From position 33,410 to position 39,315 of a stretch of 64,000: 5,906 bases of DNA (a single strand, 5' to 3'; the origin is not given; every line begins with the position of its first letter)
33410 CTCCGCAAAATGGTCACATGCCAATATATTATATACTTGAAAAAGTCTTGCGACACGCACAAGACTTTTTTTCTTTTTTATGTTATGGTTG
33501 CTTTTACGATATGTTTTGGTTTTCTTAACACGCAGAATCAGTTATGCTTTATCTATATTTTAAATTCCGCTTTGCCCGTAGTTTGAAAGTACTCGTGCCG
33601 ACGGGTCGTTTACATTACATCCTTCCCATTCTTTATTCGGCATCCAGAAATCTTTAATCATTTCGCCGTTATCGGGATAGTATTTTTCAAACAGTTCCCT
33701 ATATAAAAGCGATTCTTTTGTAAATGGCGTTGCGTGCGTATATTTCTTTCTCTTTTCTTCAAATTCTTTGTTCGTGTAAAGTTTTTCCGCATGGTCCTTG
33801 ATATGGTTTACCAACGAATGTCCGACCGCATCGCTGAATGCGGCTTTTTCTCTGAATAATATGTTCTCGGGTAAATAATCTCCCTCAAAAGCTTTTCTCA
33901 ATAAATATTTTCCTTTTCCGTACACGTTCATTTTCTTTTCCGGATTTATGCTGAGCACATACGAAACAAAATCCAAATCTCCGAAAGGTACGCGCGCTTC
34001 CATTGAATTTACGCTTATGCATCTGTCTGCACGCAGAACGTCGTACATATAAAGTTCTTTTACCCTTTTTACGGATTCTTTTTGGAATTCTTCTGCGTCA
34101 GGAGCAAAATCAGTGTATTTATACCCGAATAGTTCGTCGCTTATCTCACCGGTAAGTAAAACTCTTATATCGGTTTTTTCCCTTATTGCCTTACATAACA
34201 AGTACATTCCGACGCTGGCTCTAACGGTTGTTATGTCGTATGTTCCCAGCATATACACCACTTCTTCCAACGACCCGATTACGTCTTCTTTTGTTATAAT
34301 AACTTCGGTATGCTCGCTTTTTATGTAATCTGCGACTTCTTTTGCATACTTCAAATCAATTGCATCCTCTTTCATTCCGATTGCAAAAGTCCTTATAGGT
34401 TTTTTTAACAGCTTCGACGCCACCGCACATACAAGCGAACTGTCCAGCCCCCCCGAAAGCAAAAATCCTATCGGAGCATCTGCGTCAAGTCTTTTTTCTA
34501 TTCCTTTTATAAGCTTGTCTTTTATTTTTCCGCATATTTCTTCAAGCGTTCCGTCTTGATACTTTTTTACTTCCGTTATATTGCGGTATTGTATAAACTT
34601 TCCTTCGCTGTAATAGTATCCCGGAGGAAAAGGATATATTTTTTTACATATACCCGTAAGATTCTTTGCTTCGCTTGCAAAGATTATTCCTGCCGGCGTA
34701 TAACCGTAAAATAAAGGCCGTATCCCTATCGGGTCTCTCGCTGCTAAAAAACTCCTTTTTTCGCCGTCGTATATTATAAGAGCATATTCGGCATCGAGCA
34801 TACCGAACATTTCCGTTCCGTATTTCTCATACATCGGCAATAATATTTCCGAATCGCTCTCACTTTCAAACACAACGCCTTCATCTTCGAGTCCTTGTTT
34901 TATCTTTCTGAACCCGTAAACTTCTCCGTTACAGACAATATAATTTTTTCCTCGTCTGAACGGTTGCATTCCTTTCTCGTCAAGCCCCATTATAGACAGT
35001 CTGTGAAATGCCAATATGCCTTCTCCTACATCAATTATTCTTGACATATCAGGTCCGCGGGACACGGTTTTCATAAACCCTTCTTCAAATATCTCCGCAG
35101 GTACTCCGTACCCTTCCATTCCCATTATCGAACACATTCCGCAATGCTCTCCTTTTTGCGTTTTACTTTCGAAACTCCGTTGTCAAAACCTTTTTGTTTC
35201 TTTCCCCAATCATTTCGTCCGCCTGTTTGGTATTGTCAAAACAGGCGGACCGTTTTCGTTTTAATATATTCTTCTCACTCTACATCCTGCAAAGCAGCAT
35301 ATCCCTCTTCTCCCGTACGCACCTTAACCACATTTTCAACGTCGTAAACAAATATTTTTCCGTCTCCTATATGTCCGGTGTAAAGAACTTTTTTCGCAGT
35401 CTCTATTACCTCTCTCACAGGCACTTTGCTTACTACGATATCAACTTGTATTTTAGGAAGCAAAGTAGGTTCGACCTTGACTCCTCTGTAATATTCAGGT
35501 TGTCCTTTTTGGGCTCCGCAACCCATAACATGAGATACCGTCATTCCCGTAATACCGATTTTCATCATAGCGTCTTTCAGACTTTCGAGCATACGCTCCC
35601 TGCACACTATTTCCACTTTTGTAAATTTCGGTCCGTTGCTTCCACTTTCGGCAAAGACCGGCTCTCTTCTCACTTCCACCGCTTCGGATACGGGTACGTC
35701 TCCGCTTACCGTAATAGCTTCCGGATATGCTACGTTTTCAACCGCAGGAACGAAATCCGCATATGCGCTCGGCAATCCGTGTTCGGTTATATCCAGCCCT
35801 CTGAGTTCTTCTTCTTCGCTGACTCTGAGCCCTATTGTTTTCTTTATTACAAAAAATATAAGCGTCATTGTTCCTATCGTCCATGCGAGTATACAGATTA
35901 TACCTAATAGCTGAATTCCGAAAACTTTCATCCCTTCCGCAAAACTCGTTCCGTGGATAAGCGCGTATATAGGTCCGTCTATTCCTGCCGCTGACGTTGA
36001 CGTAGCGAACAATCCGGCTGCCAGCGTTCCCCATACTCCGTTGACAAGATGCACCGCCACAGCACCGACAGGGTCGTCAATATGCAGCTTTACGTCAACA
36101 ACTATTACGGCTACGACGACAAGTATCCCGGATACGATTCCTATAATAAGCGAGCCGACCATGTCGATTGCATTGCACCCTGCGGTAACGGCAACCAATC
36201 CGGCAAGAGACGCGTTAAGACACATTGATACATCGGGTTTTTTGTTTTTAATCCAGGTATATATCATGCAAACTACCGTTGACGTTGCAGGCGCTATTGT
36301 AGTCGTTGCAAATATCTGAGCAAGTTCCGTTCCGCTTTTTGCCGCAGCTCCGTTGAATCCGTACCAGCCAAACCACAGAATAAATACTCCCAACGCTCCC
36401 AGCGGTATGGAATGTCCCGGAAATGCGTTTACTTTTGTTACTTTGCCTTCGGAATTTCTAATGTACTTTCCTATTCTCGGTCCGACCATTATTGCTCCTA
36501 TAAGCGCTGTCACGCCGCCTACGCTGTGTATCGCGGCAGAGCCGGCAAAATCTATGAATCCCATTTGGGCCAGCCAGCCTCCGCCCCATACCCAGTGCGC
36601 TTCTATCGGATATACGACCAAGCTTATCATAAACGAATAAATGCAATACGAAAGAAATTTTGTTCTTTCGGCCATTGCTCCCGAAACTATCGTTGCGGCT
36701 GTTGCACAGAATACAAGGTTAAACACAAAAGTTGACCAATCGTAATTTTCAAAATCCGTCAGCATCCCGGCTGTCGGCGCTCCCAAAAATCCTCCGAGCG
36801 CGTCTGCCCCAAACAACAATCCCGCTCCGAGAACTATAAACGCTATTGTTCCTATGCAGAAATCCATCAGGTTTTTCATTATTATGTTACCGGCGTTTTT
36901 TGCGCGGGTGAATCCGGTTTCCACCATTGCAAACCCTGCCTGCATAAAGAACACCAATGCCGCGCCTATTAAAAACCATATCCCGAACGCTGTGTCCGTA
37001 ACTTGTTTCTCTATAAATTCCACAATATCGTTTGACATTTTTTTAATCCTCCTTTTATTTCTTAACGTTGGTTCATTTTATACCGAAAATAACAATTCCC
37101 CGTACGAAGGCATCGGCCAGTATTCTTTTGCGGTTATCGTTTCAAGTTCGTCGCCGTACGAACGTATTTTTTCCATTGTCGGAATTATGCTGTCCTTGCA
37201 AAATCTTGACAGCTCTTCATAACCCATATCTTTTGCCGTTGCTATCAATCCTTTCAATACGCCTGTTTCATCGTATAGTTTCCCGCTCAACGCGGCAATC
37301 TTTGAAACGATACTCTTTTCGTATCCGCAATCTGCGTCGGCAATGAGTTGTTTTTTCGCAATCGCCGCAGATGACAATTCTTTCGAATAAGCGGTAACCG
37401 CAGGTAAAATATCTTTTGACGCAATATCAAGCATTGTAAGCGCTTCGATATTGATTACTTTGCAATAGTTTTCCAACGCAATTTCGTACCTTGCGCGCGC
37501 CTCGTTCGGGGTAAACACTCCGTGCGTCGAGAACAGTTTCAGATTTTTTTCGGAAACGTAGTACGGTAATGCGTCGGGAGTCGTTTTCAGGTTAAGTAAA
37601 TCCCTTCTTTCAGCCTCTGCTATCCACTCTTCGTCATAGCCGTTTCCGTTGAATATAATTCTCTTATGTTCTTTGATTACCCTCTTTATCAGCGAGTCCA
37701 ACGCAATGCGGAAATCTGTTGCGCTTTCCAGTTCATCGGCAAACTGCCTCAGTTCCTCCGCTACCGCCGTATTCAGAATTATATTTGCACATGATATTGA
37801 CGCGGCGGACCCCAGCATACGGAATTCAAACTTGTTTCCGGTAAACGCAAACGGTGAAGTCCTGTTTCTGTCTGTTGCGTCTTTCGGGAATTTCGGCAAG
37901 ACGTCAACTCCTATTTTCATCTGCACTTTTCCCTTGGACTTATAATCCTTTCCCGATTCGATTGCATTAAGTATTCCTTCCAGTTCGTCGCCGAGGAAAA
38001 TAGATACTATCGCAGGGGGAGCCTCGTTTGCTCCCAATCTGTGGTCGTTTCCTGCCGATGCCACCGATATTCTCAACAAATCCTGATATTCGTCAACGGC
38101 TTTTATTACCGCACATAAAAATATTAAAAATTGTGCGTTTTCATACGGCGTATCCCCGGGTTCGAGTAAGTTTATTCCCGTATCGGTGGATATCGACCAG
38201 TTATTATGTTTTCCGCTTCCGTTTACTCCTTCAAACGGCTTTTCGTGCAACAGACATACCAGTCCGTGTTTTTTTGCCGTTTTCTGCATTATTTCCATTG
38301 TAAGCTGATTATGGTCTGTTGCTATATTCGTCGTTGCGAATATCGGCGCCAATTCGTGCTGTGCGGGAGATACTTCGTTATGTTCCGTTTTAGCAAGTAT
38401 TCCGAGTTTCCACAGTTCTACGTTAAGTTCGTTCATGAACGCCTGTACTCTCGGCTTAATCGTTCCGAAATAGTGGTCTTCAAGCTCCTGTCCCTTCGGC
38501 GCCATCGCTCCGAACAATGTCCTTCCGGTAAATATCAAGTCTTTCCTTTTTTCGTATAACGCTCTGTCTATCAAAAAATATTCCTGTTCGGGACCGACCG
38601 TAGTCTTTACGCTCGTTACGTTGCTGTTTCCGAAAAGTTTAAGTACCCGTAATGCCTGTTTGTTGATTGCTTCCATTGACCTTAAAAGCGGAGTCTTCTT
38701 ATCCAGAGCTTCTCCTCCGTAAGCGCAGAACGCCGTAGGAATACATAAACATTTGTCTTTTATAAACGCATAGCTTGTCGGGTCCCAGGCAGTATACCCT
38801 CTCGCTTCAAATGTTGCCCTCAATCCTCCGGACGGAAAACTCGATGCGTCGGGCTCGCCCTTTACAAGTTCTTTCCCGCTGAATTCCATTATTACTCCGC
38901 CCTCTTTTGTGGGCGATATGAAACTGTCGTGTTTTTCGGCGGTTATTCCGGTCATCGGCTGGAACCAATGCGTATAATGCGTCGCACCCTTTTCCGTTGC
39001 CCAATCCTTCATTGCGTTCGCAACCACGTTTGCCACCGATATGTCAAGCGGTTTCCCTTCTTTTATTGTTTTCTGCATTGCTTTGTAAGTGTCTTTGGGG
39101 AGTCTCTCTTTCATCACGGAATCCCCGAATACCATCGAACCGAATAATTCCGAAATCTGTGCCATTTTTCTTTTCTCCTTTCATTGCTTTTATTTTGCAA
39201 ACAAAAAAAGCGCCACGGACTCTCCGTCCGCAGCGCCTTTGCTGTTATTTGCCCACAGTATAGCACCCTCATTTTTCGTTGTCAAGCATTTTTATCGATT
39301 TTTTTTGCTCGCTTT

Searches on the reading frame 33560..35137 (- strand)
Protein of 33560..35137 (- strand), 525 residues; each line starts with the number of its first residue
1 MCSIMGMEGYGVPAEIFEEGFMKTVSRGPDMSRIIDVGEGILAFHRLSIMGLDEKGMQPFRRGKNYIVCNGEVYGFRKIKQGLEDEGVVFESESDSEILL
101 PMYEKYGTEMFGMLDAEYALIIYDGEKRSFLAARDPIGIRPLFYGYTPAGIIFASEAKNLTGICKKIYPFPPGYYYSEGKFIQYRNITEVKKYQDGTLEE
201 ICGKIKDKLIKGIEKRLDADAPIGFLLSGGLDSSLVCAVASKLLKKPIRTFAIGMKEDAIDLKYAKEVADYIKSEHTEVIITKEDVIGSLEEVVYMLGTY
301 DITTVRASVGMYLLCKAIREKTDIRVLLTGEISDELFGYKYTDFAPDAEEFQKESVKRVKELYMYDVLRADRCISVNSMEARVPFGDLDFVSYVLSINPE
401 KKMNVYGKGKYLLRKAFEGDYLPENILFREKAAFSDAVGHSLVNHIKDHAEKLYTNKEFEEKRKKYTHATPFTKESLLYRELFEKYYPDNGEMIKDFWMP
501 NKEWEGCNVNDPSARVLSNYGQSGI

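Call 16: search_protein_families(library=pfam, proteins=[window:33560-35137:-], max_evalue=0.0001)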
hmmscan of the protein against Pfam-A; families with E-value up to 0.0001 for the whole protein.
window:33560-35137:- (525 aa): 5 families
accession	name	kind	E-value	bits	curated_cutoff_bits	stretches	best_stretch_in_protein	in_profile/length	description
PF00733.27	Asn_synthase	-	8.2e-70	236.6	21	2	205-341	2-137/354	Asparagine synthase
PF13537.11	GATase_7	-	3.3e-30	105.1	25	1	46-161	3-122/123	Glutamine amidotransferase domain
PF13522.11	GATase_6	-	1.2e-26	93.7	27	1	30-156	2-130/130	Glutamine amidotransferase domain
PF12481.13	DUF3700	-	1.1e-06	28.7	27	1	113-178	128-195/228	Aluminium induced protein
PF02540.23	NAD_synthase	-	3.3e-05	23.6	21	1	227-362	25-162/242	NAD synthase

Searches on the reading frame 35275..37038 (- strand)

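Call 16: search_protein_families(library=pfam, proteins=[window:35275-37038:-], max_evalue=0.0001)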
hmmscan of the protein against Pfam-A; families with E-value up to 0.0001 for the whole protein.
window:35275-37038:- (587 aa): 2 families
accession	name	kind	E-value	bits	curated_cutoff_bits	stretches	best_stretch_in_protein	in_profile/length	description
PF00909.26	Ammonium_transp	-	7.2e-117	390.9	23.2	1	20-422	1-396/399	Ammonium Transporter Family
PF00543.27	P-II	-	8.2e-24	84.3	25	1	473-577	2-102/102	Nitrogen regulatory protein P-II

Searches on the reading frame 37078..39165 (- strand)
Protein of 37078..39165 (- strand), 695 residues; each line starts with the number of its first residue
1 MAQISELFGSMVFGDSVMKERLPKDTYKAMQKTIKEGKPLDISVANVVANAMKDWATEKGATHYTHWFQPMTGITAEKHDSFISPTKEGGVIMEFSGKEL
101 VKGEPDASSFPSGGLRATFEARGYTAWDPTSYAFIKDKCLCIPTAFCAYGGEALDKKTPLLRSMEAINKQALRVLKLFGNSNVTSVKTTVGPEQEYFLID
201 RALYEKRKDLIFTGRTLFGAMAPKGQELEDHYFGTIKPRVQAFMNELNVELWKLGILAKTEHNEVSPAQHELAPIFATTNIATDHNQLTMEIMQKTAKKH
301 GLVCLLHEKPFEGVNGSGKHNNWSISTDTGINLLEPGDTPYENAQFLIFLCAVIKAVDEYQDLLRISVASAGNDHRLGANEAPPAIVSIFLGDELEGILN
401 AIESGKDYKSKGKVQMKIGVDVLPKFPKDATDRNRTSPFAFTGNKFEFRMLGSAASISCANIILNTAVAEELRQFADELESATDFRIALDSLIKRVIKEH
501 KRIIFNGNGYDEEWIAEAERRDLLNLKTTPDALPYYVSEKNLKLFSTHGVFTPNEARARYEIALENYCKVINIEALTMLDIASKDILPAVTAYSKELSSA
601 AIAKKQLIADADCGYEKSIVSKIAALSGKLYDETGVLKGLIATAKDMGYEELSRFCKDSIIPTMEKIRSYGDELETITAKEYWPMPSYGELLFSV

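Call 16: search_protein_families(library=pfam, proteins=[window:37078-39165:-], max_evalue=0.0001)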
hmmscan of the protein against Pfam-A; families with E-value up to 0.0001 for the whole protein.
window:37078-39165:- (695 aa): 3 families
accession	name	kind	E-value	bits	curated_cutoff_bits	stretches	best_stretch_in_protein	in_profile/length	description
PF12437.13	GSIII_N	-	8.7e-83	276.2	25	1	5-163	2-160/160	Glutamine synthetase type III N terminal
PF18318.6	Gln-synt_C-ter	-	4.5e-44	149.4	22.7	1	489-604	2-117/118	Glutamine synthetase C-terminal domain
PF00120.29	Gln-synt_C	-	6.8e-19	68.6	24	1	186-360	20-191/344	Glutamine synthetase, catalytic domain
